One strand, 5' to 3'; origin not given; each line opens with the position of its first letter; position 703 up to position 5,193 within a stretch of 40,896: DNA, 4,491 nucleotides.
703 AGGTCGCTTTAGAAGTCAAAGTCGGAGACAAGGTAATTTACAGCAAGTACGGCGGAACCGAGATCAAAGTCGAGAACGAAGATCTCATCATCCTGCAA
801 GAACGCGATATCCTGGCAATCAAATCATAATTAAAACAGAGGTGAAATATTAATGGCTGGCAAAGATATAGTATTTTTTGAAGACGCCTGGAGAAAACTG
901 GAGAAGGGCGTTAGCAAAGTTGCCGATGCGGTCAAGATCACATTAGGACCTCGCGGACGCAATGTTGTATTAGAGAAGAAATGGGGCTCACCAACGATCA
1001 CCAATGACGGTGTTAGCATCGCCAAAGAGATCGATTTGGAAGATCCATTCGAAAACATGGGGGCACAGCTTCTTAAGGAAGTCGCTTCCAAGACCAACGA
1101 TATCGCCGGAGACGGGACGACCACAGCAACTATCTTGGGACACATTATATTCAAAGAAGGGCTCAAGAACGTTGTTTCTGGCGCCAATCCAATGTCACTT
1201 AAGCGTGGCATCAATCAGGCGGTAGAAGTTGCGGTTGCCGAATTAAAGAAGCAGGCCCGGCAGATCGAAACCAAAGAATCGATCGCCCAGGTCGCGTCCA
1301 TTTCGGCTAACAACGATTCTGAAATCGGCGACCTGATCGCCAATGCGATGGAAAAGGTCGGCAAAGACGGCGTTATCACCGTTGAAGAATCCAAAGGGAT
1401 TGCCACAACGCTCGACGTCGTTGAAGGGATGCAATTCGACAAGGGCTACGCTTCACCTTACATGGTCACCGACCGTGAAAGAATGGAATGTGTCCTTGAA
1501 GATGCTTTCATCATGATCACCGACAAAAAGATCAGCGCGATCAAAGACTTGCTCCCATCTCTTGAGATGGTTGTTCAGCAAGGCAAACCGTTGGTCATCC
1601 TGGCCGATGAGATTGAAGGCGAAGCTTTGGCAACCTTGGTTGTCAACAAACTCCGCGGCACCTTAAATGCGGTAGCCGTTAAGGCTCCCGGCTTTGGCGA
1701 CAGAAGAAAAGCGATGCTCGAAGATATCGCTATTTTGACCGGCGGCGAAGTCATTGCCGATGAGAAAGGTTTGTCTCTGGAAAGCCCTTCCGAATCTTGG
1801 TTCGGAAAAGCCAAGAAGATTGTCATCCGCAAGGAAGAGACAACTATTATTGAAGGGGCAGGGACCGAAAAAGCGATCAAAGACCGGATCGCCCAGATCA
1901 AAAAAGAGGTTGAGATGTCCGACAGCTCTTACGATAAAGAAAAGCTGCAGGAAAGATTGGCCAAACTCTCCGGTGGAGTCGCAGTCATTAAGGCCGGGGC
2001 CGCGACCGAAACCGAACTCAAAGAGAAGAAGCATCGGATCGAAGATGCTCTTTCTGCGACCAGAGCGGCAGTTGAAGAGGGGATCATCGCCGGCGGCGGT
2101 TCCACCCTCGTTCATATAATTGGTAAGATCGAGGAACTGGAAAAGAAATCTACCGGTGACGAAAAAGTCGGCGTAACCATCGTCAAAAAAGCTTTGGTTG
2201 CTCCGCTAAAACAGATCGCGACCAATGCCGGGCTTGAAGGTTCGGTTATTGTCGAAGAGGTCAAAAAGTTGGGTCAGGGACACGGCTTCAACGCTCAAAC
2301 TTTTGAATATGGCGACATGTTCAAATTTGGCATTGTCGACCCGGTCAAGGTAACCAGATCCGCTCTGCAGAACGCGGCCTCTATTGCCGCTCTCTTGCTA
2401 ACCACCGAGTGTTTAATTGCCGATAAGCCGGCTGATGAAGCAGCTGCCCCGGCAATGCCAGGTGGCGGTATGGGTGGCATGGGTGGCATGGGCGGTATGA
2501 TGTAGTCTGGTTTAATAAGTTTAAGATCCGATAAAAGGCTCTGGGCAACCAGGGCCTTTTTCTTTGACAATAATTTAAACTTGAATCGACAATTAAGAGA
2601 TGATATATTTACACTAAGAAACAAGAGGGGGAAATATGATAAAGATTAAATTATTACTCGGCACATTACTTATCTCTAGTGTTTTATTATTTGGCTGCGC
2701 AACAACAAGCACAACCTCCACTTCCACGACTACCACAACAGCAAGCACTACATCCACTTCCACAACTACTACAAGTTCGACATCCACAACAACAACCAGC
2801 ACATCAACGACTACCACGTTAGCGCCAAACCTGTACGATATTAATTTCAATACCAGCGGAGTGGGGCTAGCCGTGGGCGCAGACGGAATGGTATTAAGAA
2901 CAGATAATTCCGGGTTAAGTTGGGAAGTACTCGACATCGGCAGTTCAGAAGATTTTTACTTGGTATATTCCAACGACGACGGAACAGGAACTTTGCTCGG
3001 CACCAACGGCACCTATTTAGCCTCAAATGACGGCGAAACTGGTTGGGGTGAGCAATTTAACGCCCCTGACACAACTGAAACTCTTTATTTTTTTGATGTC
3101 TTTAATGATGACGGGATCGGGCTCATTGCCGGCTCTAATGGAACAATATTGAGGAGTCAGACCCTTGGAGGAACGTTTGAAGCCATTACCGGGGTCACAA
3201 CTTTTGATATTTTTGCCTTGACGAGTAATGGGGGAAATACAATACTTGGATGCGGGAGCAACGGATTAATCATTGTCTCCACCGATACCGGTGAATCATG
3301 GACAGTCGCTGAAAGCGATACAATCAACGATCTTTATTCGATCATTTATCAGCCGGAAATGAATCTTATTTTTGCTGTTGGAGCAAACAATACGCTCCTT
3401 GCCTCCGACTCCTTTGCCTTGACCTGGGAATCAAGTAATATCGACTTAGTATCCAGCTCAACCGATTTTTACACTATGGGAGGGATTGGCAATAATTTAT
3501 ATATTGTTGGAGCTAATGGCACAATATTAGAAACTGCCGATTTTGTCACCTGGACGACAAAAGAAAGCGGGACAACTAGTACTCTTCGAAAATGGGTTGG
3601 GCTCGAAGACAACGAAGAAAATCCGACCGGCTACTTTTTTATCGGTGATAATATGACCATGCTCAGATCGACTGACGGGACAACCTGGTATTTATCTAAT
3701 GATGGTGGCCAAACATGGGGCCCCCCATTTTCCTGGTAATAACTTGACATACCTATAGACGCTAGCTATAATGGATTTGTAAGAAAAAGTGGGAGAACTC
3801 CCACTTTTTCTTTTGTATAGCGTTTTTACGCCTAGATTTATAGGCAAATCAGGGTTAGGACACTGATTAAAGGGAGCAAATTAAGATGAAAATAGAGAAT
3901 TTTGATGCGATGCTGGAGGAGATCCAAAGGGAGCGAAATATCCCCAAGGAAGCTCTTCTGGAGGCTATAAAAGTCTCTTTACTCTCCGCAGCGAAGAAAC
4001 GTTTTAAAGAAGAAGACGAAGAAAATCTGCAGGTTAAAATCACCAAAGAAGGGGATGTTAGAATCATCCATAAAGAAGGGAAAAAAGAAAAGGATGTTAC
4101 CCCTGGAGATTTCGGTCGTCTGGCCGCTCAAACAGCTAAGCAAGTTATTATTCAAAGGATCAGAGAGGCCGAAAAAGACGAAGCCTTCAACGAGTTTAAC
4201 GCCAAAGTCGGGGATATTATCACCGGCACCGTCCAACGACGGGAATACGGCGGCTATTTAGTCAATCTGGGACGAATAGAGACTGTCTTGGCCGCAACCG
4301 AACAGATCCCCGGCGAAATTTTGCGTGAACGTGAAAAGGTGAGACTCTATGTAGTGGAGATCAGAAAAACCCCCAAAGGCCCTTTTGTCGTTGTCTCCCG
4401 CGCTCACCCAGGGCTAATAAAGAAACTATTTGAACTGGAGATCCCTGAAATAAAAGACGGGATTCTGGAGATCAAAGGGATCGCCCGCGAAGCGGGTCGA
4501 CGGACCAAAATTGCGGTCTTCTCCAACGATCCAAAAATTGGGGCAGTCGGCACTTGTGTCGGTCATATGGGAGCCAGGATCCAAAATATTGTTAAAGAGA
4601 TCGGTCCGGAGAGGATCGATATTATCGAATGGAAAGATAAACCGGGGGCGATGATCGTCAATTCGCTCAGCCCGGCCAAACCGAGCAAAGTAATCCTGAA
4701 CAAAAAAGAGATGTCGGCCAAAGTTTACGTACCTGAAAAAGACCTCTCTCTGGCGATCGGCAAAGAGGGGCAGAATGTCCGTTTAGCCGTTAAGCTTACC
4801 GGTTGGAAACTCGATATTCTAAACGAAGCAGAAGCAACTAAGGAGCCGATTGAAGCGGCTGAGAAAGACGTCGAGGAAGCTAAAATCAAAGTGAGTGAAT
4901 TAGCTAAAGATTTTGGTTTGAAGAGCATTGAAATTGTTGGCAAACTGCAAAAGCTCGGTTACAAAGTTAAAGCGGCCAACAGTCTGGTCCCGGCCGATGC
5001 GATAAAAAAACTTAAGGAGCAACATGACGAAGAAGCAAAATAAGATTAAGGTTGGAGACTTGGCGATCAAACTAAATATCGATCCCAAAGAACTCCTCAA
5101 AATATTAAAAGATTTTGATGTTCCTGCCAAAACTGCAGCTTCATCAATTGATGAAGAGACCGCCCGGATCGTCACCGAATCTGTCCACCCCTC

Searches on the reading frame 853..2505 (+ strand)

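Call 44: search_protein_families(library=pfam, proteins=[window:853-2505:+], max_evalue=0.001)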
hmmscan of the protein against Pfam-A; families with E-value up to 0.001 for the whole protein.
window:853-2505:+ (550 aa): 2 families
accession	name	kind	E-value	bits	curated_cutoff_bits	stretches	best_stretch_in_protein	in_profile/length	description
PF00118.29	Cpn60_TCP1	-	1.3e-79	268.7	34.3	1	23-526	1-490/490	TCP-1/cpn60 chaperonin family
PF22734.1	NNH2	-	0.00097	19.3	27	0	95-138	9-54/181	NACHT N-terminal Helical domain 2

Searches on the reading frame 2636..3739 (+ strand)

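Call 44: search_protein_families(library=pfam, proteins=[window:2636-3739:+], max_evalue=0.001)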
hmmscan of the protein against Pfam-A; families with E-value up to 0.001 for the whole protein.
window:2636-3739:+ (367 aa): 1 family
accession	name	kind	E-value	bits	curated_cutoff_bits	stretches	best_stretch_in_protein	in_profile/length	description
PF14870.12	PSII_BNR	-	2.9e-14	53.5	27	1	94-184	7-97/303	Photosynthesis system II assembly factor YCF48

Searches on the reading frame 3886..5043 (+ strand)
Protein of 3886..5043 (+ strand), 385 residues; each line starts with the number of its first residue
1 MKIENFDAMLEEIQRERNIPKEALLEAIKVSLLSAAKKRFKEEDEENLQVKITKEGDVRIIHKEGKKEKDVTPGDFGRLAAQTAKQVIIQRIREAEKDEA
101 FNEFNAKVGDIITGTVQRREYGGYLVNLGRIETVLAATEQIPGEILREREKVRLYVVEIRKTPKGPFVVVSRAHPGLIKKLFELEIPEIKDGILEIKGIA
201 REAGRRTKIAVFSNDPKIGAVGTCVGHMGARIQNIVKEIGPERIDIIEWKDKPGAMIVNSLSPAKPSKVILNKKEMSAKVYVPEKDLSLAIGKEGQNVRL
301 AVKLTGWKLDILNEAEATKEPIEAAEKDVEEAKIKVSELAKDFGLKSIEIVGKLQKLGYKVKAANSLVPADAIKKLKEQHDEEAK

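Call 44: search_protein_families(library=pfam, proteins=[window:3886-5043:+], max_evalue=0.001)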
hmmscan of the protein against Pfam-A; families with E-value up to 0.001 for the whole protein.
window:3886-5043:+ (385 aa): 3 families
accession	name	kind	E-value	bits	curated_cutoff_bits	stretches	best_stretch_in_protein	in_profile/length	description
PF13184.12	KH_5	-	3.8e-23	81.8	27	1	203-270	1-68/69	NusA-like KH domain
PF08529.16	NusA_N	-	7.5e-17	62.1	23.8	2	8-63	4-58/119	NusA N-terminal domain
PF04760.21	IF2_N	-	5.3e-08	33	25.3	1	332-381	2-51/53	Translation initiation factor IF-2, N-terminal region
